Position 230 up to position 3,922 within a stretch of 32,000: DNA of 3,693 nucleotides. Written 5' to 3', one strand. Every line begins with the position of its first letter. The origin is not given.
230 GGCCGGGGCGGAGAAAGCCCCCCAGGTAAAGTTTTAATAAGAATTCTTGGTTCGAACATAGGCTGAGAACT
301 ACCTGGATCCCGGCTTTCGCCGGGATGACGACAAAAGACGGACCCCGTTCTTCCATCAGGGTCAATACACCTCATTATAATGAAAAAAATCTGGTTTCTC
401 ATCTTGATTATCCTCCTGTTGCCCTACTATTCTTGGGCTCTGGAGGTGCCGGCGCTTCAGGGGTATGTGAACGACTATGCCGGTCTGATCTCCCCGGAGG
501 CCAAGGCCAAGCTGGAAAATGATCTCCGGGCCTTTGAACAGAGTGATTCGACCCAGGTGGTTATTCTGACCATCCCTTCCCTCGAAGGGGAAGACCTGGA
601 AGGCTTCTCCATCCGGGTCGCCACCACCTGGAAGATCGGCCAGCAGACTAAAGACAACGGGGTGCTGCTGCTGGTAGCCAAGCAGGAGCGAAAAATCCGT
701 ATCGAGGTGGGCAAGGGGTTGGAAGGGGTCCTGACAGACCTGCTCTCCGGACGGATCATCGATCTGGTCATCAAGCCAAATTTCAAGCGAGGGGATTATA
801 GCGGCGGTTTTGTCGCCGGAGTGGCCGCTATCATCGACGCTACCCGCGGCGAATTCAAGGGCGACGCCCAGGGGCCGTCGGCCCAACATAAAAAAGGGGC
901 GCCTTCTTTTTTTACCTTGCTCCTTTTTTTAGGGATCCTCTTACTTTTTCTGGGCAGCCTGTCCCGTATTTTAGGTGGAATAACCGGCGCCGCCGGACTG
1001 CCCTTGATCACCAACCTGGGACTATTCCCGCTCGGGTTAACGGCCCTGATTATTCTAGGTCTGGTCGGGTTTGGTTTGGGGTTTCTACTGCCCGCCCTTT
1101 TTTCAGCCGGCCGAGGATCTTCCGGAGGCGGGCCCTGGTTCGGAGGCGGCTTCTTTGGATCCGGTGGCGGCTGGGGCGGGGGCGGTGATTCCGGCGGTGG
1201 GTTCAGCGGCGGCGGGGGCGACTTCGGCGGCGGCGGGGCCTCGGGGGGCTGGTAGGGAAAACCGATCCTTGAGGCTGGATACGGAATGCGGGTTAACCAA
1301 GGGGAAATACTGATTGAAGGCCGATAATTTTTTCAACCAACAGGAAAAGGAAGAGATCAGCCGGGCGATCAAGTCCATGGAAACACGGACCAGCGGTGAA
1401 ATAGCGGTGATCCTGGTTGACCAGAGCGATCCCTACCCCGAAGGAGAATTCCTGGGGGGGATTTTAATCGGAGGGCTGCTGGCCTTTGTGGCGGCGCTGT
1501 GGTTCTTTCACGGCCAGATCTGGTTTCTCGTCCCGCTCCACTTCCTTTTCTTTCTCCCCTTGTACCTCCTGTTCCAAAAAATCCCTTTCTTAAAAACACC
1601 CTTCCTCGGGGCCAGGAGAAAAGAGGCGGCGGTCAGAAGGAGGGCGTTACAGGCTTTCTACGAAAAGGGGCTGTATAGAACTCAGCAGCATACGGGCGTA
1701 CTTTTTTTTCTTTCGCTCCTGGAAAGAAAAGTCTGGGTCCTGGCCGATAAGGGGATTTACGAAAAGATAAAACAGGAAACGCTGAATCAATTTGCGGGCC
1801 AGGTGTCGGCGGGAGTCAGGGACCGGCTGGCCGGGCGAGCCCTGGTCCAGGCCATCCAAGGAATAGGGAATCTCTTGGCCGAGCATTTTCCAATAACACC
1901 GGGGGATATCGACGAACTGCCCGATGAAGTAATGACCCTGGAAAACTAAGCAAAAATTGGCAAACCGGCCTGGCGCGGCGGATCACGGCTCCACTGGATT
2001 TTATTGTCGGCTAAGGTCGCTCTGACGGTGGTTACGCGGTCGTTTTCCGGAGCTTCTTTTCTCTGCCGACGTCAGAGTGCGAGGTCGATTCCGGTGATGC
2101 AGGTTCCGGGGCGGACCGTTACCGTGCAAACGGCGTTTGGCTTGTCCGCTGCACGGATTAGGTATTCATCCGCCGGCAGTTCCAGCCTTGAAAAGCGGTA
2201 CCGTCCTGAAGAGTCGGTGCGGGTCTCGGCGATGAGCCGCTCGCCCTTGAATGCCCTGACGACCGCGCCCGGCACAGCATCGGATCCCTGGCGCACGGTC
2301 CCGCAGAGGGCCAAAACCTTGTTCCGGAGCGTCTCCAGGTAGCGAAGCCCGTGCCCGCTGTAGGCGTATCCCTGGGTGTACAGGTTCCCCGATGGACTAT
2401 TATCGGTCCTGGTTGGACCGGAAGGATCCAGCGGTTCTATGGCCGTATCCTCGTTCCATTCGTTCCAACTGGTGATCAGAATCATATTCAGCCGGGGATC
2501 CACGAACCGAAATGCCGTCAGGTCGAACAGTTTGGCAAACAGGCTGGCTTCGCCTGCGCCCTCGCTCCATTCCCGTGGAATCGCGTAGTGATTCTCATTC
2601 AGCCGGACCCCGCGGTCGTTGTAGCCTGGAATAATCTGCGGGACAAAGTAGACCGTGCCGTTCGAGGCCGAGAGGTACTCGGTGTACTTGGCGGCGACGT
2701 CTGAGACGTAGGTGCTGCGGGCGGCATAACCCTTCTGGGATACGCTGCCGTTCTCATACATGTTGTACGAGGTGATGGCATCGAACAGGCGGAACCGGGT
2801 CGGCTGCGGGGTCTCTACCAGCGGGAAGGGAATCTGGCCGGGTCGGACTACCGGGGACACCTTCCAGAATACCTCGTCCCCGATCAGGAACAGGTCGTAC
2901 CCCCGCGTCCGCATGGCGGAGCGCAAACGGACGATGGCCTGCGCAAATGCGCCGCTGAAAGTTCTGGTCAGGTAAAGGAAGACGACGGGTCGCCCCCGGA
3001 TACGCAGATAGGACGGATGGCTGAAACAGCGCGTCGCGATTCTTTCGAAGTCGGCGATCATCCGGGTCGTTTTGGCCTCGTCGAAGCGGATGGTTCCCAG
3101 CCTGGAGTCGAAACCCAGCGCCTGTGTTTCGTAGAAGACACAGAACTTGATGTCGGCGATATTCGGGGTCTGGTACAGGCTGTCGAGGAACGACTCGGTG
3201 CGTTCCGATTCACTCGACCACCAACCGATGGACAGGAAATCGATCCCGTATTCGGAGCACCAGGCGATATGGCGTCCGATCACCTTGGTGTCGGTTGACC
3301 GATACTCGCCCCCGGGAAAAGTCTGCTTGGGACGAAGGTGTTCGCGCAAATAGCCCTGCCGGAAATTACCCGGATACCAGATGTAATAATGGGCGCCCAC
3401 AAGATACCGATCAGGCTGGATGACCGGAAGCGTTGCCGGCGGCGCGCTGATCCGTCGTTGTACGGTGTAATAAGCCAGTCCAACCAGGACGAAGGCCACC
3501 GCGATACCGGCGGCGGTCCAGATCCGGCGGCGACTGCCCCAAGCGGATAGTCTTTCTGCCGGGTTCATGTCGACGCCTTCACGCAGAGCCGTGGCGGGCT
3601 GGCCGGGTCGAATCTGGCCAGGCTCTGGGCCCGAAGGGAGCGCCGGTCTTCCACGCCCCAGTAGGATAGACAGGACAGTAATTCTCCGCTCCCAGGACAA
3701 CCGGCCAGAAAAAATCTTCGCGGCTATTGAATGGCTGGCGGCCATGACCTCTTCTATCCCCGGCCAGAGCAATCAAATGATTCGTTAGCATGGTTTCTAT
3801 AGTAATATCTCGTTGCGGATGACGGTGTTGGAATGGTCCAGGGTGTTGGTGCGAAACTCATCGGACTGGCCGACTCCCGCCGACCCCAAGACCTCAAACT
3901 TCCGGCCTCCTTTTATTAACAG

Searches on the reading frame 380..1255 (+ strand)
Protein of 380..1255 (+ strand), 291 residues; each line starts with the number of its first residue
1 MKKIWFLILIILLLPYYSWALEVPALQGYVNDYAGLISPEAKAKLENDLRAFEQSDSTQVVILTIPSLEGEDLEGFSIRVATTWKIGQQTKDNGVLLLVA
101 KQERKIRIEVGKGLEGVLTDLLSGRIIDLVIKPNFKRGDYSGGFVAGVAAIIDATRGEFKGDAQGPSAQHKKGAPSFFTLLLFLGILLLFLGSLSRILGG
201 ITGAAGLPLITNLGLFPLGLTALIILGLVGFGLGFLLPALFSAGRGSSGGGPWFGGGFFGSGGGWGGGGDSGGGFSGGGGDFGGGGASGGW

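Call 4: search_protein_families(library=pfam, proteins=[window:380-1255:+], max_evalue=0.01)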
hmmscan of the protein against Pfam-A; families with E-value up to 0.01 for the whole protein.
window:380-1255:+ (291 aa): 1 family
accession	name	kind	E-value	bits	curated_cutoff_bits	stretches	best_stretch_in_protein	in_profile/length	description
PF04536.20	TPM_phosphatase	-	6.2e-43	146.2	22.1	1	30-153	1-124/125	TPM domain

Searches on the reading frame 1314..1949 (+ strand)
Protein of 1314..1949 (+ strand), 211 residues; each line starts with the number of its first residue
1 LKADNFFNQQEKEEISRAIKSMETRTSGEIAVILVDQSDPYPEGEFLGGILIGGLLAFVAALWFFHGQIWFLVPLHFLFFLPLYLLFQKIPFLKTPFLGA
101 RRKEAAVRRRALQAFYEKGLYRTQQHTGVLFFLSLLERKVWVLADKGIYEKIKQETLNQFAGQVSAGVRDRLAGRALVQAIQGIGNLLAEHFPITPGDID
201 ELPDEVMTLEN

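Call 4: search_protein_families(library=pfam, proteins=[window:1314-1949:+], max_evalue=0.01)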
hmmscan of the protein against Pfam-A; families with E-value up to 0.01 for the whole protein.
window:1314-1949:+ (211 aa): 1 family
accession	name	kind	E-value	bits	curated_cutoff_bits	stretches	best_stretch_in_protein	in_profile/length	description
PF04536.20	TPM_phosphatase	-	2.8e-11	43.9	22.1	2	107-186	44-124/125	TPM domain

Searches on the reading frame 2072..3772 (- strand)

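Call 4: search_protein_families(library=pfam, proteins=[window:2072-3772:-], max_evalue=0.01)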
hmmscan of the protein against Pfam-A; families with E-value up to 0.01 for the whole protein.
window:2072-3772:- (566 aa): 3 families
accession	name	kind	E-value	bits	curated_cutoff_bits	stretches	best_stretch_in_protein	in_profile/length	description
PF16317.11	Glyco_hydro_99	-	3.4e-11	43.3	33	2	155-271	63-165/341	Glycosyl hydrolase family 99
PF14307.12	Glyco_tran_WbsX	-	1.3e-10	41.8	25.1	1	143-448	37-339/350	Glycosyltransferase WbsX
PF13620.12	CarboxypepD_reg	-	2.6e-06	28.1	32.3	1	491-542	4-55/82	Carboxypeptidase regulatory-like domain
